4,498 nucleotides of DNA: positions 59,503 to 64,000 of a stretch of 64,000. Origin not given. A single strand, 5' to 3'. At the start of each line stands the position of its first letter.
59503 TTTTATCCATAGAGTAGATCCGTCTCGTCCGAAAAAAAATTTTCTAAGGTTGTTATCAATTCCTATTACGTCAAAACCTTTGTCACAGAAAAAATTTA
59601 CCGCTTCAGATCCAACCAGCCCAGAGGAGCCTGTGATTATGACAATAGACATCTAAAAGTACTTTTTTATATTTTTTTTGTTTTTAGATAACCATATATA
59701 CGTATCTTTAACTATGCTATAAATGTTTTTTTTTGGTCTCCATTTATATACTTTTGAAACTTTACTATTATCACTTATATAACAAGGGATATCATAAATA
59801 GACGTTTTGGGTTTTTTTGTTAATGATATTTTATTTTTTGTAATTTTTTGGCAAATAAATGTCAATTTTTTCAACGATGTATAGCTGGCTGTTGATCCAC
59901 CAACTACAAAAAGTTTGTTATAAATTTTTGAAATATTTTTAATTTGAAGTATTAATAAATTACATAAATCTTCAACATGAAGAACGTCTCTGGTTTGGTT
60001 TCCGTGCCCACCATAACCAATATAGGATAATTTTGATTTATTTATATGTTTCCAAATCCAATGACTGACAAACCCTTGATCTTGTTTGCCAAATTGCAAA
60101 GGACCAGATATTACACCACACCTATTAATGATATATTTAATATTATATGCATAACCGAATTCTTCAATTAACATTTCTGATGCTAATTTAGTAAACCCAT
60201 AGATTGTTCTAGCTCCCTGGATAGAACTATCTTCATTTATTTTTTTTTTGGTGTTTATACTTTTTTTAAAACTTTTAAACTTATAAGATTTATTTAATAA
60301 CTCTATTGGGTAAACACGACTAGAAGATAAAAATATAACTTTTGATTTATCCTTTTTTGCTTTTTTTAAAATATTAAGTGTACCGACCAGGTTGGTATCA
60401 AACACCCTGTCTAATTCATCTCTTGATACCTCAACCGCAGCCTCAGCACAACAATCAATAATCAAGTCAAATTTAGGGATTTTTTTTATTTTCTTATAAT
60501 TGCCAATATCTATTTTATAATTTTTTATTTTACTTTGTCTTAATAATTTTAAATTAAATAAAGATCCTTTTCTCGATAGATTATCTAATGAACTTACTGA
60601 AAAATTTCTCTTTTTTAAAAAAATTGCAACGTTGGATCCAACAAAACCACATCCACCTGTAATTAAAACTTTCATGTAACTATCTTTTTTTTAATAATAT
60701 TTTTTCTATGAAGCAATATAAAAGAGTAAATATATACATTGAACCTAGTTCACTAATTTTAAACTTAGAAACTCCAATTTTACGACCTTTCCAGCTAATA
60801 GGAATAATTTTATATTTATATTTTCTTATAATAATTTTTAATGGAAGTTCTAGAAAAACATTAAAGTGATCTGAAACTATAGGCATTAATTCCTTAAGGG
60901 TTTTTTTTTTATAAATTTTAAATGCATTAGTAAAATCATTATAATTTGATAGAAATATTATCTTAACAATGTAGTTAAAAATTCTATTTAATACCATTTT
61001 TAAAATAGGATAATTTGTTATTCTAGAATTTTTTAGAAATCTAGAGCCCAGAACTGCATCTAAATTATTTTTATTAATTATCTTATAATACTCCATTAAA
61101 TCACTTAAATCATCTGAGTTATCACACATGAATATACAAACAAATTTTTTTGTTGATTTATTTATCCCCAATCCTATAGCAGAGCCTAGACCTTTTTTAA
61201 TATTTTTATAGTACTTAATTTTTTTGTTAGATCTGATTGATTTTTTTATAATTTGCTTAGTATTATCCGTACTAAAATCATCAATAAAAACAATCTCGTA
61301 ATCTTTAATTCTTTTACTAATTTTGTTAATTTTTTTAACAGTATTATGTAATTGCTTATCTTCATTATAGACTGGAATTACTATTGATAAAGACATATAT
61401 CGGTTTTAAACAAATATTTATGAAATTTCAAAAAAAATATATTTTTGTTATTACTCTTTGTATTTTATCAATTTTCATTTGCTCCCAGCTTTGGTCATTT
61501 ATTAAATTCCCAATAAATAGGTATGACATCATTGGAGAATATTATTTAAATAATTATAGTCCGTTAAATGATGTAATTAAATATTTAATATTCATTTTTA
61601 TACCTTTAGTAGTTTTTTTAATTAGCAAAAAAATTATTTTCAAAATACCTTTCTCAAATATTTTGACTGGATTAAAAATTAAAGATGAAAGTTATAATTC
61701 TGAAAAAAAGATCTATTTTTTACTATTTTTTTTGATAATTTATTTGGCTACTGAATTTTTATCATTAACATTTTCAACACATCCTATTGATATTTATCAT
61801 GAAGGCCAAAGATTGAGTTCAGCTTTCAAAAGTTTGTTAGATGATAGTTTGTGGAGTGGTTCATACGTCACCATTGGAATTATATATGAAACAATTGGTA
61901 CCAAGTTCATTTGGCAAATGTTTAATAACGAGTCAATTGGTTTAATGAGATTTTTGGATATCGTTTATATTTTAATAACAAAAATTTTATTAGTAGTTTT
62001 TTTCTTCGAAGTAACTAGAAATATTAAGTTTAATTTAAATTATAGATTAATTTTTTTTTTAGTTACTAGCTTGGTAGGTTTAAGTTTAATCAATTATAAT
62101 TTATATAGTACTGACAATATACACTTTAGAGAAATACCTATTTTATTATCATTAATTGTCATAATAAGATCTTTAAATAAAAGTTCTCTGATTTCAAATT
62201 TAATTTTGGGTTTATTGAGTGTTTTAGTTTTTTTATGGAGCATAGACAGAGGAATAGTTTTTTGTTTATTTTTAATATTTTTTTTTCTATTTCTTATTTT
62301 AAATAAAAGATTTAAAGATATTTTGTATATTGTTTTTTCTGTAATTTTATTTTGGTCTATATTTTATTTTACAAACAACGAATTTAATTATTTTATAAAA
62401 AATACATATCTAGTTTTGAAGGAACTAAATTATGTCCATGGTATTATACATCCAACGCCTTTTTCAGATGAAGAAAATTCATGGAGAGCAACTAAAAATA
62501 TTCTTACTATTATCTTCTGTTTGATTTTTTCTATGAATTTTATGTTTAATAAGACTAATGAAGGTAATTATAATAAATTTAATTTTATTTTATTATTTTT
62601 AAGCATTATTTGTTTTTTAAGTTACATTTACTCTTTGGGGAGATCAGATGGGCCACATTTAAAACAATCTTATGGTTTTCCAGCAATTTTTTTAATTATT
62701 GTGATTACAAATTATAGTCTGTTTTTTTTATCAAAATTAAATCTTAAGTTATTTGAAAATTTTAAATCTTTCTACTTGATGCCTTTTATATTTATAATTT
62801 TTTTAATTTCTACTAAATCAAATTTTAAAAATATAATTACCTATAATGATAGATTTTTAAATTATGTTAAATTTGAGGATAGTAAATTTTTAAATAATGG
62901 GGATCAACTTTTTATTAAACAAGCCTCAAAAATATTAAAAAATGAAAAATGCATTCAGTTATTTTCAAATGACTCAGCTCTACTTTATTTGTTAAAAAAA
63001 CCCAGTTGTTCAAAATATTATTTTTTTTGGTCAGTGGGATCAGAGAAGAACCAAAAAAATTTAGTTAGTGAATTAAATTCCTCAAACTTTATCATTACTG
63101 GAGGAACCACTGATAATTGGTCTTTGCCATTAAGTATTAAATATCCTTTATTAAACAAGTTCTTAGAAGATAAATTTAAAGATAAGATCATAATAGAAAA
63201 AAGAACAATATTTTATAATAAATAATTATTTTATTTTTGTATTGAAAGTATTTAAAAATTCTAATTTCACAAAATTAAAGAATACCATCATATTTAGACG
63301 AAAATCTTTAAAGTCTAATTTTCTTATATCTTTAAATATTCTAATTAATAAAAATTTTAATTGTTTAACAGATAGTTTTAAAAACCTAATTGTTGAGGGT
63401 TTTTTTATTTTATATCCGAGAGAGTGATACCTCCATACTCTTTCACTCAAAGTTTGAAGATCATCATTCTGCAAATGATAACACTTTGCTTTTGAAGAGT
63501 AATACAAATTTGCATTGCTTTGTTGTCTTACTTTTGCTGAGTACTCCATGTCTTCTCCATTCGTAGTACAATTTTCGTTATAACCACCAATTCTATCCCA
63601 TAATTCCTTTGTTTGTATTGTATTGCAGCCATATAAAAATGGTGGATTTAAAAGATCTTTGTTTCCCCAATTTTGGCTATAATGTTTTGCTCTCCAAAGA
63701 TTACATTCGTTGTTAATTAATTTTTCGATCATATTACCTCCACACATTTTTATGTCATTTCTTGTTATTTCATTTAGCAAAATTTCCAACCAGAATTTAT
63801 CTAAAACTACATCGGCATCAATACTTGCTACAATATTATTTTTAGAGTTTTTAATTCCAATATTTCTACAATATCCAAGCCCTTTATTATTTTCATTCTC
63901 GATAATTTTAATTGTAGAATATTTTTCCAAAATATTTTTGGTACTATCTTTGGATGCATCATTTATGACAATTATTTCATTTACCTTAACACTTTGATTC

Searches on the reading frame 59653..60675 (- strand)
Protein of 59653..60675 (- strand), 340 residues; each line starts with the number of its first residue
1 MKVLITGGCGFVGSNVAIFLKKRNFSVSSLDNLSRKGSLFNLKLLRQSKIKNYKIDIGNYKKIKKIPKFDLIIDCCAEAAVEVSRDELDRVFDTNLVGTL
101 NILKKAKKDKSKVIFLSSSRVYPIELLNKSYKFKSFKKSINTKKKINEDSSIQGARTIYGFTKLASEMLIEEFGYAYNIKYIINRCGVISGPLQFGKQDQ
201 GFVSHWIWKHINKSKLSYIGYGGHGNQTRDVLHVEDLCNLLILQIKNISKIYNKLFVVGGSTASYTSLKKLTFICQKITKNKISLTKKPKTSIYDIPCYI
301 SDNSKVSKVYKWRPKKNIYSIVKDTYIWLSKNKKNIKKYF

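Call 61: search_protein_families(library=pfam, proteins=[window:59653-60675:-], max_evalue=0.00001)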
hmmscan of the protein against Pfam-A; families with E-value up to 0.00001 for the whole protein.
window:59653-60675:- (340 aa): 5 families
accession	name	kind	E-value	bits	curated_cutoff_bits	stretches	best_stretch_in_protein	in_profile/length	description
PF01370.27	Epimerase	-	1.1e-34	120.3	20.9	1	3-253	1-234/240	NAD dependent epimerase/dehydratase family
PF16363.11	GDP_Man_Dehyd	-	1.5e-27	97.4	27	2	4-122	1-133/332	GDP-mannose 4,6 dehydratase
PF07993.18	NAD_binding_4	-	3.2e-13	49.9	20.1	1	67-199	87-217/258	Male sterility protein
PF04321.23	RmlD_sub_bind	-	3.4e-11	43.2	27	1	1-205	1-162/287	RmlD substrate binding domain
PF01073.25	3Beta_HSD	-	9.2e-07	28.6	22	1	4-122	1-120/280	3-beta hydroxysteroid dehydrogenase/isomerase family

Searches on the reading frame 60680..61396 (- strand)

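Call 61: search_protein_families(library=pfam, proteins=[window:60680-61396:-], max_evalue=0.00001)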
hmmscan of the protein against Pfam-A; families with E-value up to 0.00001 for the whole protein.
window:60680-61396:- (238 aa): 2 families
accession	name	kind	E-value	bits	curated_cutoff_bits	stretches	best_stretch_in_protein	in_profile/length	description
PF00535.33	Glycos_transf_2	-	9.8e-25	87.8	23.3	1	4-170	1-167/168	Glycosyl transferase family 2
PF10111.15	Glyco_tranf_2_2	-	2.4e-06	27.7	27.3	1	4-112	1-111/276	Glycosyltransferase like family 2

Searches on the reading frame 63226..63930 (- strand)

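Call 61: search_protein_families(library=pfam, proteins=[window:63226-63930:-], max_evalue=0.00001)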
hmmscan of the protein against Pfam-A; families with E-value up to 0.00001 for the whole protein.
window:63226-63930:- (234 aa): 1 family
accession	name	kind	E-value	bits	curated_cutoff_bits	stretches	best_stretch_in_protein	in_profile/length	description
PF00535.33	Glycos_transf_2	-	1.4e-10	41.8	23.3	1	3-104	51-157/168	Glycosyl transferase family 2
